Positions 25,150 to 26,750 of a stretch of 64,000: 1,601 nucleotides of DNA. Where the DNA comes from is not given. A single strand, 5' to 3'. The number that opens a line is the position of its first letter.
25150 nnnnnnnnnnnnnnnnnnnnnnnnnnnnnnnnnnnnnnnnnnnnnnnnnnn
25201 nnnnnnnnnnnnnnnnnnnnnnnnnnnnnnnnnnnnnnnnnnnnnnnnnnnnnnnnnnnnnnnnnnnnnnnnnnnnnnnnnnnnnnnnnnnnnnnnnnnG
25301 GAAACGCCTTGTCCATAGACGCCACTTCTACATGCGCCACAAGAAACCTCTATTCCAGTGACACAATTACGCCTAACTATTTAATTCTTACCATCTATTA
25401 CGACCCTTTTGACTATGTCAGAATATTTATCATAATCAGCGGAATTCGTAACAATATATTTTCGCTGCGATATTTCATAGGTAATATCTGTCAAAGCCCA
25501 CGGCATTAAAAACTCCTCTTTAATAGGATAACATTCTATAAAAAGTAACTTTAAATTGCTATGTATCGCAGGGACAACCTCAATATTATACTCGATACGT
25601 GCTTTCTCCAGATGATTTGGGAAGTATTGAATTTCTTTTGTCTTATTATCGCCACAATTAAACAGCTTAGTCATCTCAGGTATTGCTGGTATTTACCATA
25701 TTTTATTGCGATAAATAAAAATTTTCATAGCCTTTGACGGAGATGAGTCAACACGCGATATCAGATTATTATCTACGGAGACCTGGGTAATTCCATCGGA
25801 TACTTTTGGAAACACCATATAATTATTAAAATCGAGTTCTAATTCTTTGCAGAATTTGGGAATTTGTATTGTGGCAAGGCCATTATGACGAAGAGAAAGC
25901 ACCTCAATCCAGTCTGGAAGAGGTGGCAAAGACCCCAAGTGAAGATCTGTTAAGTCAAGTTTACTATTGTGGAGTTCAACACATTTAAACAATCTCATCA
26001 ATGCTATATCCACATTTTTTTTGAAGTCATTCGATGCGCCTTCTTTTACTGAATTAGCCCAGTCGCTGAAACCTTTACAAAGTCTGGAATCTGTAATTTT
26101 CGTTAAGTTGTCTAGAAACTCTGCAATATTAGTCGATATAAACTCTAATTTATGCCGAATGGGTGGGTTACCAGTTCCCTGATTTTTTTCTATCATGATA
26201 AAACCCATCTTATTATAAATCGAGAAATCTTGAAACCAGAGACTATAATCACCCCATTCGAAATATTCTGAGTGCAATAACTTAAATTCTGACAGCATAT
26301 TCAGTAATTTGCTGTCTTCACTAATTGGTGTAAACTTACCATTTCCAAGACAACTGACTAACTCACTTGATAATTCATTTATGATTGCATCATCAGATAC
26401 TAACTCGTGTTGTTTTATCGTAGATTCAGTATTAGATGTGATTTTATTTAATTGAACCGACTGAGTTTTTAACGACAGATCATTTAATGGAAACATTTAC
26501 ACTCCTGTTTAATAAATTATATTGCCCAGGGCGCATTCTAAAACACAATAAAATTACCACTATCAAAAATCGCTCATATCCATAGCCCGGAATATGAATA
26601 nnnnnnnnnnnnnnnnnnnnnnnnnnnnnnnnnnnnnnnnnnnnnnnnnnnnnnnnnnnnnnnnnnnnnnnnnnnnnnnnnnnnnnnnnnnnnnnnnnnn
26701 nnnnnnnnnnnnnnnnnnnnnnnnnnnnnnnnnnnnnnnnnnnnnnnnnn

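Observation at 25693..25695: LRR copy 2 is interrupted by a single in-frame TAA, not a frameshift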

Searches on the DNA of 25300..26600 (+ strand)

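Call 4: search_dna_similar(query=window:25300-26600:+, collection=ecoli_genomes, mode=near, max_rows=30, rows=spread)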
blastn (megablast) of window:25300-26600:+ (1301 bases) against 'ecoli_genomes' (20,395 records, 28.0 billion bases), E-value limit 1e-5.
Records with a match: 2663; places in all: 3028; records where one place covers at least 80% of the query: 1530.
Genomes with a match: 2663 of 5426; with a place that covers at least 80% of the query: 1530. Places per genome that has any: lowest 1, median 1, highest 3. On chromosomes: 3025 places; on plasmids: 3.
Best place of each record, by identity: >=99% 15; 95-99% 345; 90-95% 1771; 80-90% 532.
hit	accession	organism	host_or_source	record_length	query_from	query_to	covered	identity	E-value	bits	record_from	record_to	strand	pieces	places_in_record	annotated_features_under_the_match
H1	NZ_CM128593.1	Escherichia coli strain 100416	Homo sapiens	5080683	1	1301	100%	99.8%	0e+0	2386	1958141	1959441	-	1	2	DUF5503 domain-containing protein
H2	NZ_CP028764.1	Escherichia coli strain A10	wood-wren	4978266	9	1278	98%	96.8%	0e+0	2117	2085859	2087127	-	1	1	DUF5503 domain-containing protein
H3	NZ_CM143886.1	Escherichia coli strain E17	Homo sapiens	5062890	9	1278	98%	96.8%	0e+0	2117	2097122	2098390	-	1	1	DUF5503 domain-containing protein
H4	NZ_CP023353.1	Escherichia coli strain 746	canine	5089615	9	1278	98%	96.6%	0e+0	2106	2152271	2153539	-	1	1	DUF5503 domain-containing protein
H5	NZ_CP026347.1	Escherichia coli strain 7A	not applicable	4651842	1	1301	100%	93.6%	0e+0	1949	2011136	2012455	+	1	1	DUF5503 domain-containing protein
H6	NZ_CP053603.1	Escherichia coli strain Dam/Dcm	not applicable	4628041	1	1301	100%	93.6%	0e+0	1949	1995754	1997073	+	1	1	DUF5503 domain-containing protein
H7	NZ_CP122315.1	Escherichia coli strain HT-947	missing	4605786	1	1301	100%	93.6%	0e+0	1949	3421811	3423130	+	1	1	DUF5503 domain-containing protein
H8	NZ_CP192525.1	Escherichia coli strain TUM22760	Laboratory developed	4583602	1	1301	100%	93.6%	0e+0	1949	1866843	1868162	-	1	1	DUF5503 domain-containing protein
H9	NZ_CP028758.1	Escherichia coli strain A16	Otter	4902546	1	1278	98%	93.2%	0e+0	1892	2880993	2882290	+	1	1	DUF5503 domain-containing protein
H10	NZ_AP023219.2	Escherichia coli strain M505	Homo sapiens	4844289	33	1301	97%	94.4%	0e+0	1937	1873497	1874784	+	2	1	DUF5503 domain-containing protein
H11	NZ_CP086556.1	Escherichia coli strain ESY002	Homo sapiens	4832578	39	1301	96%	94.7%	0e+0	1943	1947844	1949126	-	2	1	DUF5503 domain-containing protein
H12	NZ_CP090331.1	Escherichia coli strain ECO11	Homo sapiens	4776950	39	1301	96%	94.7%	0e+0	1943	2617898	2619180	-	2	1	DUF5503 domain-containing protein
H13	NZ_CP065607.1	Escherichia coli strain FDAARGOS_946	missing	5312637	1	1301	100%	85.0%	0e+0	1323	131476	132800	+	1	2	espR4: T3SS effector leucine-rich repeat protein EspR4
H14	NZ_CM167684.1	Escherichia coli strain NCCP 13924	Homo sapiens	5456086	1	1301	100%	85.0%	0e+0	1317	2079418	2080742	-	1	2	espR4: T3SS effector leucine-rich repeat protein EspR4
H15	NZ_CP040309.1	Escherichia coli strain 21B8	cattle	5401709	1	1301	100%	84.9%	0e+0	1312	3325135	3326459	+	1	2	espR4: T3SS effector leucine-rich repeat protein EspR4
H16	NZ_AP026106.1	Escherichia coli strain CEC01311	Homo sapiens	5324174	1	1301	100%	84.9%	0e+0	1312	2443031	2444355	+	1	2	espR4: T3SS effector leucine-rich repeat protein EspR4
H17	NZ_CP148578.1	Escherichia coli strain Z1322HEC0005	Homo sapiens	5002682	1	1301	100%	84.5%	0e+0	1284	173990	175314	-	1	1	leucine-rich repeat domain-containing protein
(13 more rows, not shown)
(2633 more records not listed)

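Call 5: get_annotated_region(hit=H1, flank=5000)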
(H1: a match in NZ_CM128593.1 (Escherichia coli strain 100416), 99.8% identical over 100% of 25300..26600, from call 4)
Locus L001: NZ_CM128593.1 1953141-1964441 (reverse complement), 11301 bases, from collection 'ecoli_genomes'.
description: Escherichia coli strain 100416 chromosome, whole genome shotgun sequence
organism: Escherichia coli strain 100416 (NCBI taxid 562)
replicon: chromosome; assembly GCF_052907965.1
host: Homo sapiens; source: stool; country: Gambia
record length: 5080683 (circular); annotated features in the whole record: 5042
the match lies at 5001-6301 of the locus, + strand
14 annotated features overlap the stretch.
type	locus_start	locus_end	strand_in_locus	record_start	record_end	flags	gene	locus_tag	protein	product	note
CDS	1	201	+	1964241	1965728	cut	amyA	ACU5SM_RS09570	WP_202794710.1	alpha-amylase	-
CDS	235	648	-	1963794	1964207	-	yedD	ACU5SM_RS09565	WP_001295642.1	lipoprotein YedD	-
CDS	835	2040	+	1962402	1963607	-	yedE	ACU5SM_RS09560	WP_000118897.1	selenium metabolism membrane protein YedE/FdhT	-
CDS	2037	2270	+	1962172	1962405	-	yedF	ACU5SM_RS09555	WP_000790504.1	sulfurtransferase-like selenium metabolism protein YedF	-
CDS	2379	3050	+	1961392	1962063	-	yedK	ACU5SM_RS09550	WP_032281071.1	SOS response-associated peptidase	-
CDS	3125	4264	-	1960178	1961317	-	-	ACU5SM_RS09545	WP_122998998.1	leucine-rich repeat domain-containing protein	-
CDS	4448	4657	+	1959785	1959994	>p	-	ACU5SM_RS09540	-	hypothetical protein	incomplete; partial in the middle of a contig; missing N-terminus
CDS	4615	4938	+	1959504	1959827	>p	-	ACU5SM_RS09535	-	GNAT family N-acetyltransferase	incomplete; partial in the middle of a contig; missing N-terminus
CDS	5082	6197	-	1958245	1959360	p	-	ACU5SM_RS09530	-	DUF5503 domain-containing protein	internal stop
CDS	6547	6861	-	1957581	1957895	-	fliE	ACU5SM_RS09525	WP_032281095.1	flagellar hook-basal body complex protein FliE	-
CDS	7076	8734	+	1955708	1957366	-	fliF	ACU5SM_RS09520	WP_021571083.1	flagellar basal-body MS-ring/collar protein FliF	-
CDS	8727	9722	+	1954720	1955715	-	fliG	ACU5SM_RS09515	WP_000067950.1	flagellar motor switch protein FliG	-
CDS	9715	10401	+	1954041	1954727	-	fliH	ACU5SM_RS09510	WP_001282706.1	flagellar assembly protein FliH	-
CDS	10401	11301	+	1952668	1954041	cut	fliI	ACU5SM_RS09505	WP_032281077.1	flagellar protein export ATPase FliI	-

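Call 6: get_annotated_region(hit=H5, flank=4000)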
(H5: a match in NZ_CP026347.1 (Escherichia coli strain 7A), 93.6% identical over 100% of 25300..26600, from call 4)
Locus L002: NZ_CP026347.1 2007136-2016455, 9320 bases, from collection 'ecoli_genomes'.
description: Escherichia coli strain 7A chromosome, complete genome
organism: Escherichia coli strain 7A (NCBI taxid 562)
replicon: chromosome; assembly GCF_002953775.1
host: not applicable; source: not applicable; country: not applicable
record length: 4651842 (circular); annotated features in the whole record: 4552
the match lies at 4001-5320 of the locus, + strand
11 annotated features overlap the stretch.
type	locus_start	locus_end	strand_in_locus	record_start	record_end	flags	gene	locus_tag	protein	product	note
CDS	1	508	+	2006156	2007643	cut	amyA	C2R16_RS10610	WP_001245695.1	alpha-amylase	-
CDS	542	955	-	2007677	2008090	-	yedD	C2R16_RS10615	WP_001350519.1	lipoprotein YedD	-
CDS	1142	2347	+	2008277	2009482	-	yedE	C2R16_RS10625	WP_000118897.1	selenium metabolism membrane protein YedE/FdhT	-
CDS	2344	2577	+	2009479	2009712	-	yedF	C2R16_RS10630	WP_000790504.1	sulfurtransferase-like selenium metabolism protein YedF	-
CDS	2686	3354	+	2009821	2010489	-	yedK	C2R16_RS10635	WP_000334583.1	SOS response-associated peptidase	-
CDS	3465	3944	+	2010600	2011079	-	yedL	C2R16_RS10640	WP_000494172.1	GNAT family N-acetyltransferase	-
CDS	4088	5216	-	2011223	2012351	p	-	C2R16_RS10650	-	DUF5503 domain-containing protein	frameshifted; internal stop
CDS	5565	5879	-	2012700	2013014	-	fliE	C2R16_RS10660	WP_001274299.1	flagellar hook-basal body complex protein FliE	-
CDS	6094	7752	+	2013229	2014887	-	fliF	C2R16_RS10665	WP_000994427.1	flagellar basal-body MS-ring/collar protein FliF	-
CDS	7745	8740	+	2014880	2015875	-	fliG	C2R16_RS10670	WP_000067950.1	flagellar motor switch protein FliG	-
CDS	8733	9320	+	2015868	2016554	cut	fliH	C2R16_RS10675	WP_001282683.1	flagellar assembly protein FliH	-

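Call 7: get_annotated_region(hit=H13, flank=5000)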
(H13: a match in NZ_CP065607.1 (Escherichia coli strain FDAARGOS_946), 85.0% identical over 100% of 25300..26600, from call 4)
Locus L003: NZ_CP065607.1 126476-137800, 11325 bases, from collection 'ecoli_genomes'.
description: Escherichia coli strain FDAARGOS_946 chromosome, complete genome
organism: Escherichia coli strain FDAARGOS_946 (NCBI taxid 562)
replicon: chromosome; assembly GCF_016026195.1
host: missing; source: missing; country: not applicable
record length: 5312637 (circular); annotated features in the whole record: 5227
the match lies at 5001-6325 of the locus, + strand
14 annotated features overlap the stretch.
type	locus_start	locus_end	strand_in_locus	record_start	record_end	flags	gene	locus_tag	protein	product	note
CDS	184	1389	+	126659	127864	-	yedE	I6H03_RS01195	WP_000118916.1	selenium metabolism membrane protein YedE/FdhT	-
CDS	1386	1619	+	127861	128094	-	yedF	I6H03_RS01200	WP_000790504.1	sulfurtransferase-like selenium metabolism protein YedF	-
CDS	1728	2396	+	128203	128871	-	yedK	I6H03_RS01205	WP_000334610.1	SOS response-associated peptidase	-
CDS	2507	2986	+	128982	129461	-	yedL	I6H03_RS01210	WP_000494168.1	GNAT family N-acetyltransferase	-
CDS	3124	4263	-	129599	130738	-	espR3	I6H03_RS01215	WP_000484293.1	T3SS effector leucine-rich repeat protein EspR3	-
CDS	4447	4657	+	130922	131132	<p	-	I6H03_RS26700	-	hypothetical protein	frameshifted; incomplete; partial in the middle of a contig; missing N-terminus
CDS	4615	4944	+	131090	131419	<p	-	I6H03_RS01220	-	GNAT family N-acetyltransferase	incomplete; partial in the middle of a contig; missing N-terminus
CDS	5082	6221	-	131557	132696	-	espR4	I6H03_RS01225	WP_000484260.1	T3SS effector leucine-rich repeat protein EspR4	-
CDS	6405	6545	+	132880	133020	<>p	-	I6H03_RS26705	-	integrase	incomplete; partial in the middle of a contig; missing N-terminus and C-terminus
CDS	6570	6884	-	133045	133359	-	fliE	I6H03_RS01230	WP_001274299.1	flagellar hook-basal body complex protein FliE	-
CDS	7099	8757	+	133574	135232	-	fliF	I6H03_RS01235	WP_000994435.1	flagellar basal-body MS-ring/collar protein FliF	-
CDS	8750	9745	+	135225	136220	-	fliG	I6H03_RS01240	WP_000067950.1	flagellar motor switch protein FliG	-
CDS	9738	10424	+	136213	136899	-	fliH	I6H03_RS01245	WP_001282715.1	flagellar assembly protein FliH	-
CDS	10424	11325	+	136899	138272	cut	fliI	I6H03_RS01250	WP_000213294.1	flagellar protein export ATPase FliI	-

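Call 9: get_annotated_region(hit=H2, flank=3000)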
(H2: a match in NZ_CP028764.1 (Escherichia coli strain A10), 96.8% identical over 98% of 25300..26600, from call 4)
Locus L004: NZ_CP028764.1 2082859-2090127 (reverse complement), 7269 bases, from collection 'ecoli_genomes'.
description: Escherichia coli strain A10 chromosome, complete genome
organism: Escherichia coli strain A10 (NCBI taxid 562)
replicon: chromosome; assembly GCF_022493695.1
host: wood-wren; source: feces; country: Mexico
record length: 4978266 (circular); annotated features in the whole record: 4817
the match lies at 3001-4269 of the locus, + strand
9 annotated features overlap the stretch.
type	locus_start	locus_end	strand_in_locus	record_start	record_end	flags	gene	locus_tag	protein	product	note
CDS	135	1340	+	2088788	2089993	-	yedE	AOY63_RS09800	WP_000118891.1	selenium metabolism membrane protein YedE/FdhT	-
CDS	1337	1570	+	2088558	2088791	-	yedF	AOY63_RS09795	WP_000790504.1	sulfurtransferase-like selenium metabolism protein YedF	-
CDS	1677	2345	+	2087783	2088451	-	yedK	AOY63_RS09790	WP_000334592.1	SOS response-associated peptidase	-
CDS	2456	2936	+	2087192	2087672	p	yedL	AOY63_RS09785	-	GNAT family N-acetyltransferase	frameshifted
CDS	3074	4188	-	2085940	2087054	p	-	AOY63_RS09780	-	DUF5503 domain-containing protein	frameshifted; internal stop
CDS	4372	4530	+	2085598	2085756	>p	-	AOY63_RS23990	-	integrase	incomplete; partial in the middle of a contig; missing N-terminus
CDS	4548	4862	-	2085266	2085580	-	fliE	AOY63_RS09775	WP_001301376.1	flagellar hook-basal body complex protein FliE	-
CDS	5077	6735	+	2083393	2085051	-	fliF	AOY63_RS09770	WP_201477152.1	flagellar basal-body MS-ring/collar protein FliF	-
CDS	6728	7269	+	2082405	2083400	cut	fliG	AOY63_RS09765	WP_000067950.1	flagellar motor switch protein FliG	-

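Call 10: get_annotated_region(hit=H9, flank=3000)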
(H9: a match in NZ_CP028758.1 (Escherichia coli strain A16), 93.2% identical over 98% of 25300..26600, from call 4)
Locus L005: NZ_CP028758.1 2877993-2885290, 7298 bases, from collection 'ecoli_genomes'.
description: Escherichia coli strain A16 chromosome, complete genome
organism: Escherichia coli strain A16 (NCBI taxid 562)
replicon: chromosome; assembly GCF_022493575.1
host: Otter; source: feces; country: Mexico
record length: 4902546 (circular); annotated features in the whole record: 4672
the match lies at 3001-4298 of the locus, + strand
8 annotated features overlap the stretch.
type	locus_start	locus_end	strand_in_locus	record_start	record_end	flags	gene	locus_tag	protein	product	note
CDS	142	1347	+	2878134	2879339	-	yedE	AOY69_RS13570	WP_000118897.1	selenium metabolism membrane protein YedE/FdhT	-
CDS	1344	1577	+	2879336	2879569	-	yedF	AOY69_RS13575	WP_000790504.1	sulfurtransferase-like selenium metabolism protein YedF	-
CDS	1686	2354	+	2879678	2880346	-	yedK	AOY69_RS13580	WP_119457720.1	SOS response-associated peptidase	-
CDS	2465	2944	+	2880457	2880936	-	yedL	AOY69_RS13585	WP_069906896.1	GNAT family N-acetyltransferase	-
CDS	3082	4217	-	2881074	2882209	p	-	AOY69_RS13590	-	DUF5503 domain-containing protein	frameshifted; internal stop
CDS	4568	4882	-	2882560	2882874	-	fliE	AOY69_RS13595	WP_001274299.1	flagellar hook-basal body complex protein FliE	-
CDS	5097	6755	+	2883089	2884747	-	fliF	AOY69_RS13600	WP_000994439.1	flagellar basal-body MS-ring/collar protein FliF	-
CDS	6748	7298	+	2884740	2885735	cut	fliG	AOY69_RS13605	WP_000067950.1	flagellar motor switch protein FliG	-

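Call 11: get_annotated_region(hit=H10, flank=3000)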
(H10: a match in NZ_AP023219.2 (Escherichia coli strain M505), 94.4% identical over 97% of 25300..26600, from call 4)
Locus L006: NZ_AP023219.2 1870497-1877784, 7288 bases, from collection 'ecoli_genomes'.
description: Escherichia coli strain M505 chromosome, complete genome
organism: Escherichia coli strain M505 (NCBI taxid 562)
replicon: chromosome; assembly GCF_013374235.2
host: Homo sapiens; source: -; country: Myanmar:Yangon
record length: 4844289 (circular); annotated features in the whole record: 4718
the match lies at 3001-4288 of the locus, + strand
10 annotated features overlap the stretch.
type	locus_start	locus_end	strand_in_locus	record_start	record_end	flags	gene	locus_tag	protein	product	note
CDS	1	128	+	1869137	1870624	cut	amyA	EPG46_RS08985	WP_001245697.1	alpha-amylase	-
CDS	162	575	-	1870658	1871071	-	yedD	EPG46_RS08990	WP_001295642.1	lipoprotein YedD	-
CDS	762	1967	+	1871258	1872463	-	yedE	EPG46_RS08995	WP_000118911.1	selenium metabolism membrane protein YedE/FdhT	-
CDS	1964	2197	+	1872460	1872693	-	yedF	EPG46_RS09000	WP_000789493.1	sulfurtransferase-like selenium metabolism protein YedF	-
CDS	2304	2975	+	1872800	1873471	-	yedK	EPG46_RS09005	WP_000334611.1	SOS response-associated peptidase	-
CDS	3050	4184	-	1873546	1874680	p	-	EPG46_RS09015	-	DUF5503 domain-containing protein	frameshifted; internal stop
CDS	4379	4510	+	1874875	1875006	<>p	-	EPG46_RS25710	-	integrase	incomplete; partial in the middle of a contig; missing N-terminus and C-terminus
CDS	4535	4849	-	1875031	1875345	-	fliE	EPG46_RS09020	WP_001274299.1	flagellar hook-basal body complex protein FliE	-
CDS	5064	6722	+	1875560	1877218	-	fliF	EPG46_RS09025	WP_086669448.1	flagellar basal-body MS-ring/collar protein FliF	-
CDS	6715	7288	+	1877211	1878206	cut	fliG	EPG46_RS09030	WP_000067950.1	flagellar motor switch protein FliG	-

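Call 12: get_annotated_region(hit=H11, flank=3000)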
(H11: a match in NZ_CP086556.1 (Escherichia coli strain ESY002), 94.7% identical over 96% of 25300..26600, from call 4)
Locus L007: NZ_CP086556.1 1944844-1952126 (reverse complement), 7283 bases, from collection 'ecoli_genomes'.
description: Escherichia coli strain ESY002 chromosome, complete genome
organism: Escherichia coli strain ESY002 (NCBI taxid 562)
replicon: chromosome; assembly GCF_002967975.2
host: Homo sapiens; source: blood; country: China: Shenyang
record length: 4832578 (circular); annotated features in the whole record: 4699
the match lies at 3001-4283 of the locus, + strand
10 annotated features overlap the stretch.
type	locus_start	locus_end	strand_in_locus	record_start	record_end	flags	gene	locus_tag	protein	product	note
CDS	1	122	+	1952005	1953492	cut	amyA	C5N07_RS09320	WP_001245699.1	alpha-amylase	-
CDS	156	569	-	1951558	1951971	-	yedD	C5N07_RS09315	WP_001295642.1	lipoprotein YedD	-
CDS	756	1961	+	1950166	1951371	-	yedE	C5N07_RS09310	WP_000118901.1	selenium metabolism membrane protein YedE/FdhT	-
CDS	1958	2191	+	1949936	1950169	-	yedF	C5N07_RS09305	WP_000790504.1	sulfurtransferase-like selenium metabolism protein YedF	-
CDS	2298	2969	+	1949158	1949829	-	yedK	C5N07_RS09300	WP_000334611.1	SOS response-associated peptidase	-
CDS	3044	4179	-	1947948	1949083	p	-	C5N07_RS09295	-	DUF5503 domain-containing protein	frameshifted; internal stop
CDS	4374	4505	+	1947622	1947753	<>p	-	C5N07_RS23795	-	integrase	incomplete; partial in the middle of a contig; missing N-terminus and C-terminus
CDS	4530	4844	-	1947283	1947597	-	fliE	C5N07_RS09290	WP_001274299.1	flagellar hook-basal body complex protein FliE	-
CDS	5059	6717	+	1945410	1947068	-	fliF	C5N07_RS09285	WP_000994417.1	flagellar basal-body MS-ring/collar protein FliF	-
CDS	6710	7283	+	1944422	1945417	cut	fliG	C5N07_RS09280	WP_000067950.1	flagellar motor switch protein FliG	-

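Call 13: get_annotated_region(hit=H17, flank=3000)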
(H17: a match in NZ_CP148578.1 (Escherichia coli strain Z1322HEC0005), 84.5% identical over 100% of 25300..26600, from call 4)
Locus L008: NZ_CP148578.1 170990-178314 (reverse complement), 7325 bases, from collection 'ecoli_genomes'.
description: Escherichia coli strain Z1322HEC0005 chromosome, complete genome
organism: Escherichia coli strain Z1322HEC0005 (NCBI taxid 562)
replicon: chromosome; assembly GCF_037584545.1
host: Homo sapiens; source: -; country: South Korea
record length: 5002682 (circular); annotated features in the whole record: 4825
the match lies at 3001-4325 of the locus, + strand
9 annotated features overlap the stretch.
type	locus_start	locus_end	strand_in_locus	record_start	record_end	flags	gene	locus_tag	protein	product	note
CDS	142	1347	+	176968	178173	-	yedE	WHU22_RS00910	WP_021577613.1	selenium metabolism membrane protein YedE/FdhT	-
CDS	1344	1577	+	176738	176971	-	yedF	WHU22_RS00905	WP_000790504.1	sulfurtransferase-like selenium metabolism protein YedF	-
CDS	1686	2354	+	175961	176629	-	yedK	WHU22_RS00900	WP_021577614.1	SOS response-associated peptidase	-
CDS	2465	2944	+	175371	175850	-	yedL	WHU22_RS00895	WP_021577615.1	GNAT family N-acetyltransferase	-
CDS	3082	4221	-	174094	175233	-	-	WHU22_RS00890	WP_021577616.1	leucine-rich repeat domain-containing protein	-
CDS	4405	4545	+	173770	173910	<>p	-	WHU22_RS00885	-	integrase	incomplete; partial in the middle of a contig; missing N-terminus and C-terminus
CDS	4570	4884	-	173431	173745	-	fliE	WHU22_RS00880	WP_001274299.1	flagellar hook-basal body complex protein FliE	-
CDS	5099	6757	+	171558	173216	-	fliF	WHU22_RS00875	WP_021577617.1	flagellar basal-body MS-ring/collar protein FliF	-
CDS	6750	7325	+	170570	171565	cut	fliG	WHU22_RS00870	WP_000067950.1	flagellar motor switch protein FliG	-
